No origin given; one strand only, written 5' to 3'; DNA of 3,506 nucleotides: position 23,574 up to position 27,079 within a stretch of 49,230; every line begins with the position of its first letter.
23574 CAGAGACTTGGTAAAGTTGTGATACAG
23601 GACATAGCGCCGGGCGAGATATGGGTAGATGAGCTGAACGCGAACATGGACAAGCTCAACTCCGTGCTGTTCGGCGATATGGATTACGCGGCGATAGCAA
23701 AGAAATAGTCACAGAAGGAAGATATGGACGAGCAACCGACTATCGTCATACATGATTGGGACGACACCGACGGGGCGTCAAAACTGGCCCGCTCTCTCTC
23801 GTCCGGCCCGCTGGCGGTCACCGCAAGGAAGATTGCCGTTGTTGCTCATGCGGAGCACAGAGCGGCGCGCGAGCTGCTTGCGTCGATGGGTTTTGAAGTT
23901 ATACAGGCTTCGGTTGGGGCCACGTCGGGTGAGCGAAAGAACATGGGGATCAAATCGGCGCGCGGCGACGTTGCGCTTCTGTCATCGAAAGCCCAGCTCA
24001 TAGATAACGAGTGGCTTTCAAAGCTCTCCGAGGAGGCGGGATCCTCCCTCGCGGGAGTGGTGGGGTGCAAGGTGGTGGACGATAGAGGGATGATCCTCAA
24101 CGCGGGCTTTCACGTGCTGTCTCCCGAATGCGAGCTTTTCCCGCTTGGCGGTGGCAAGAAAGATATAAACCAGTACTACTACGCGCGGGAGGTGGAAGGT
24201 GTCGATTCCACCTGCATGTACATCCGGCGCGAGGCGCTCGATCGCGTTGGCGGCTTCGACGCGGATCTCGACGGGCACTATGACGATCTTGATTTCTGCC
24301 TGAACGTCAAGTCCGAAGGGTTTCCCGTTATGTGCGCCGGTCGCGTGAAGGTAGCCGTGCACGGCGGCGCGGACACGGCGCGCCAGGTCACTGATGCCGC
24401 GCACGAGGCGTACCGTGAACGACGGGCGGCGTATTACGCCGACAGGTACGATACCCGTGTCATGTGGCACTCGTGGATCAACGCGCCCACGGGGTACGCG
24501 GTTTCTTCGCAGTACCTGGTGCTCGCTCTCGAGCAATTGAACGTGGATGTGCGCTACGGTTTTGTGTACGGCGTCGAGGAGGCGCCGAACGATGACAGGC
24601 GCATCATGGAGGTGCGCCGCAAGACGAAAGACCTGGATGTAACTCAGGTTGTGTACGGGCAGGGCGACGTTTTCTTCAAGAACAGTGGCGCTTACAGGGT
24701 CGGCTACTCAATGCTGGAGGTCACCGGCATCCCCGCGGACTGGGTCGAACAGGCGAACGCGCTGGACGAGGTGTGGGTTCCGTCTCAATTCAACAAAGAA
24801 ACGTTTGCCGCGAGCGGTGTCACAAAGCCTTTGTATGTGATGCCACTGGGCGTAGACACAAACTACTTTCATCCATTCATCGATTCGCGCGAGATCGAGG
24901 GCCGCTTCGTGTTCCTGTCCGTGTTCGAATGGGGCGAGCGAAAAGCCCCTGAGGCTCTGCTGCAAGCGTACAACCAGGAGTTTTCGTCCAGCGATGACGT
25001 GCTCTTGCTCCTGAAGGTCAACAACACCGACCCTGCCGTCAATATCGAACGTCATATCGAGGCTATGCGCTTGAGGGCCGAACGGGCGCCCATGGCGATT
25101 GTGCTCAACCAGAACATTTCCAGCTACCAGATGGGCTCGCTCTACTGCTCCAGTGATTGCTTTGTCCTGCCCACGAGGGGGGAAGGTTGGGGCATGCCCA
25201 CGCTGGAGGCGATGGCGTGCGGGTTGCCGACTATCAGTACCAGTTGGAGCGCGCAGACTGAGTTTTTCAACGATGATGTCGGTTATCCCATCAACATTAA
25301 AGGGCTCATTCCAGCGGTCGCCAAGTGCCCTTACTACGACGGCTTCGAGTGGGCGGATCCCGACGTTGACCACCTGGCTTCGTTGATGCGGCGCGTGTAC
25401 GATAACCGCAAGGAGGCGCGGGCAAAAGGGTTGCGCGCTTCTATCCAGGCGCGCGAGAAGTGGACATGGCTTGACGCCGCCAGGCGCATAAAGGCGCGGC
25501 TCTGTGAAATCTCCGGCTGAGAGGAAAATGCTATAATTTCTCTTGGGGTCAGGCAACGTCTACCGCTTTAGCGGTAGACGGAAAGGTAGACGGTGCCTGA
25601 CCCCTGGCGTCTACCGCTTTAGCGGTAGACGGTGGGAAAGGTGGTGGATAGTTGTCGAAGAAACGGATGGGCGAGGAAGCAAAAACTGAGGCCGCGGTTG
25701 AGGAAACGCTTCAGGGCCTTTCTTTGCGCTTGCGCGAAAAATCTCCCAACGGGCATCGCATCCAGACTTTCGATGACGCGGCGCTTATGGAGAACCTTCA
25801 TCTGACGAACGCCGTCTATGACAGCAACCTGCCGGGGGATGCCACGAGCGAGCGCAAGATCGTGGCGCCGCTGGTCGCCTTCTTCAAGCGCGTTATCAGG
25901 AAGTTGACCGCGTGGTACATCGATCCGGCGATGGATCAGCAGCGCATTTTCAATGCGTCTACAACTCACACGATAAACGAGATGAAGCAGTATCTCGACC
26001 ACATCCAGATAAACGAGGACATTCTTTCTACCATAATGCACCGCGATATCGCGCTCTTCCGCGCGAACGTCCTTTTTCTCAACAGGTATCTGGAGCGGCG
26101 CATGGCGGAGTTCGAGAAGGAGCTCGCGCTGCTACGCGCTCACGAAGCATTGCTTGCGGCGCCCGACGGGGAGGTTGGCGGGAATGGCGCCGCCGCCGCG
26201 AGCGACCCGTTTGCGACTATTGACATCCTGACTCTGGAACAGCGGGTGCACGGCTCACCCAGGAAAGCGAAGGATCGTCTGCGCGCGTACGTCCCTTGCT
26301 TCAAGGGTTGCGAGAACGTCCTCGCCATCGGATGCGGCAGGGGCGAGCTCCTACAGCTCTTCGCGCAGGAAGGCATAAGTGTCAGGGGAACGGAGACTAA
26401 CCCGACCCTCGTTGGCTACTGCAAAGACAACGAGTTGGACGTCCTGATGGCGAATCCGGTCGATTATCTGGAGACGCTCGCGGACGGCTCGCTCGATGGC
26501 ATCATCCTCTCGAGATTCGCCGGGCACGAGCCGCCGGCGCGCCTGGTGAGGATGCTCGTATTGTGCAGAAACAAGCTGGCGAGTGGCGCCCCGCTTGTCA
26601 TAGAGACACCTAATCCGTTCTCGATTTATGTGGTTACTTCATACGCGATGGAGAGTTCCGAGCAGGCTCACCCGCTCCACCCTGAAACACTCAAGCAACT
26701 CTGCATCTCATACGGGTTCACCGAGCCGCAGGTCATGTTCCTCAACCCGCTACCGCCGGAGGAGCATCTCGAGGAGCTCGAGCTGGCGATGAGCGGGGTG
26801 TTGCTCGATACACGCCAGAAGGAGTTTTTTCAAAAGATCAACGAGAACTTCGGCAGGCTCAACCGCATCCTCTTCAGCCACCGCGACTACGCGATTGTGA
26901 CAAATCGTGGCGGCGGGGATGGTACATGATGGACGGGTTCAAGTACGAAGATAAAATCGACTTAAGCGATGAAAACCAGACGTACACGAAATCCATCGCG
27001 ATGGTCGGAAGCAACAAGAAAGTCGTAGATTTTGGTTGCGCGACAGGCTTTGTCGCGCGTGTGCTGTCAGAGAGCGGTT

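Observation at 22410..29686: Four consecutive coiled-coil SAM methyltransferases directly downstream of wzm-wzt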

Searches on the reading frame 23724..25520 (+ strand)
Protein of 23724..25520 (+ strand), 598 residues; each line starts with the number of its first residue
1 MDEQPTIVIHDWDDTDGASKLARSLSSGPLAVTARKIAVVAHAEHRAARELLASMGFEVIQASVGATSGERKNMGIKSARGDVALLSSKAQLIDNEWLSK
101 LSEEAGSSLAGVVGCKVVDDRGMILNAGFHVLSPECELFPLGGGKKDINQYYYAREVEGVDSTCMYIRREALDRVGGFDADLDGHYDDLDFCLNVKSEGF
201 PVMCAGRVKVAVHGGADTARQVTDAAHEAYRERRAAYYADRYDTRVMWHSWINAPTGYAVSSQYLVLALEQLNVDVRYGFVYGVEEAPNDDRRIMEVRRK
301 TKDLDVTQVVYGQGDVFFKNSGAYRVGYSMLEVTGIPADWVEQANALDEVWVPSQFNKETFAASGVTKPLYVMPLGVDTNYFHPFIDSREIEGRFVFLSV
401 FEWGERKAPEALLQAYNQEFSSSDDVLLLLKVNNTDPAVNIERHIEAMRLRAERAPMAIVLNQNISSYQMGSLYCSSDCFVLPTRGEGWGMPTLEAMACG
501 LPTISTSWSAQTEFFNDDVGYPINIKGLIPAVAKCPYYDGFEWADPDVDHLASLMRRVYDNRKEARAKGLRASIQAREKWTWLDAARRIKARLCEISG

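Call 4: search_protein_families(library=pfam, proteins=[window:23724-25520:+], max_evalue=0.01)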
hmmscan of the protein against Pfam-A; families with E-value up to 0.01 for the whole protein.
window:23724-25520:+ (598 aa): 5 families
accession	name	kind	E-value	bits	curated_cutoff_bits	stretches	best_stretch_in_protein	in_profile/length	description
PF13692.12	Glyco_trans_1_4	-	2e-12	48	27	1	394-517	3-117/142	Glycosyl transferases group 1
PF00534.26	Glycos_transf_1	-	5.3e-12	46.1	26.4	1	392-526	13-136/172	Glycosyl transferases group 1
PF13524.12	Glyco_trans_1_2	-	2.8e-08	34.3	25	1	460-589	30-142/144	Glycosyl transferase-like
PF20706.3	GT4-conflict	-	2.1e-07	30.7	26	1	469-588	274-384/385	Family 4 Glycosyltransferase in conflict systems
PF13506.12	Glyco_transf_21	-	0.0036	17.2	21.7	1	163-222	105-165/174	Glycosyl transferase family 21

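Call 14: search_protein_families(library=ncbifam, proteins=[window:23724-25520:+], max_evalue=0.01)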
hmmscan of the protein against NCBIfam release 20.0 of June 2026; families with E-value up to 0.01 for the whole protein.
window:23724-25520:+ (598 aa): 11 families
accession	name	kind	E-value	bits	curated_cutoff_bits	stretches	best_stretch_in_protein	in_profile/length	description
NF053787.1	GlcN_PG_synth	equivalog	7.2e-11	41.5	480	1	346-521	143-306/361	N-acetylglucosaminyl phosphatidylglycerol synthase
TIGR04047.1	MSMEG_0565_glyc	hypoth_equivalog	4.1e-10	39.3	259.85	1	372-517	163-317/373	MSMEG_0565 family glycosyltransferase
NF041876.1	EPS_EpsE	equivalog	5e-10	39.2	400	1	366-518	184-337/389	exopolysaccharide biosynthesis GT4 family glycosyltransferase EpsE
TIGR03088.1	stp2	hypoth_equivalog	6.1e-08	32.1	409.05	1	468-519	264-315/374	TIGR03088 family PEP-CTERM/XrtA system glycosyltransferase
TIGR03965.1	mycofact_glyco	equivalog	2e-07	30.2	280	1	6-202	77-270/467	mycofactocin biosynthesis glycosyltransferase MftF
TIGR02149.1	glgA_Coryne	subfamily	6.3e-07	28.8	302.4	1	425-588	232-382/391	glycogen synthase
TIGR03999.1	thiol_BshA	equivalog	4.2e-06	25.9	273.7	1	469-521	265-318/375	N-acetyl-alpha-D-glucosaminyl L-malate synthase BshA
NF038295.1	EPS_HpsP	equivalog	8.4e-05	21.7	550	0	405-504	218-315/388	hormogonium polysaccharide biosynthesis glycosyltransferase HpsP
TIGR02470.1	sucr_synth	equivalog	0.00036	18.8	810.4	1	479-524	646-692/784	sucrose synthase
NF047684.1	TeichurnBiosyTuaC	equivalog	0.00048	19.2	550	1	458-523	271-336/391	teichuronic acid biosynthesis protein TuaC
NF053513.1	Gtran_IagA_BgsA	equivalog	0.0021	17.1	460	0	456-504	215-263/333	LTA glycolipid anchor biosynthesis glycosyltransferase, IagA/BgsA family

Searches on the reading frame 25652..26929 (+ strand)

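Call 4: search_protein_families(library=pfam, proteins=[window:25652-26929:+], max_evalue=0.01)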
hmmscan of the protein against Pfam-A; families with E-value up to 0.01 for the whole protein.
window:25652-26929:+ (425 aa): 4 families
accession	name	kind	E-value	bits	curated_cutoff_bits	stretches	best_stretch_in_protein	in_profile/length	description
PF07021.18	MetW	-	1.7e-06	28.2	21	1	220-294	14-91/193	Methionine biosynthesis protein MetW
PF13489.12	Methyltransf_23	-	4.4e-05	23.7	27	1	204-357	7-160/164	Methyltransferase domain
PF08241.18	Methyltransf_11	-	9.9e-05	23.3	21.2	1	224-300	1-81/95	Methyltransferase domain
PF13649.12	Methyltransf_25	-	0.00077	20.5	27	1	223-309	1-93/97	Methyltransferase domain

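Call 14: search_protein_families(library=ncbifam, proteins=[window:25652-26929:+], max_evalue=0.01)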
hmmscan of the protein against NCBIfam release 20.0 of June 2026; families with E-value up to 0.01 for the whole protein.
window:25652-26929:+ (425 aa): 3 families
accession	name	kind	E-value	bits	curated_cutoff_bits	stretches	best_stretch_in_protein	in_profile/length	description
NF043040.1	corrin_prot_MT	hypoth_equivalog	1.1e-05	24.9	180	1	203-266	27-88/216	corrinoid protein-associated methyltransferase CpaM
TIGR02081.1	metW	equivalog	2e-05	24.2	189.5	1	222-288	16-83/194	methionine biosynthesis protein MetW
NF045667.1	MTase_DVU1556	equivalog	0.0053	16.2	155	1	218-285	21-89/213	DVU_1556 family methyltransferase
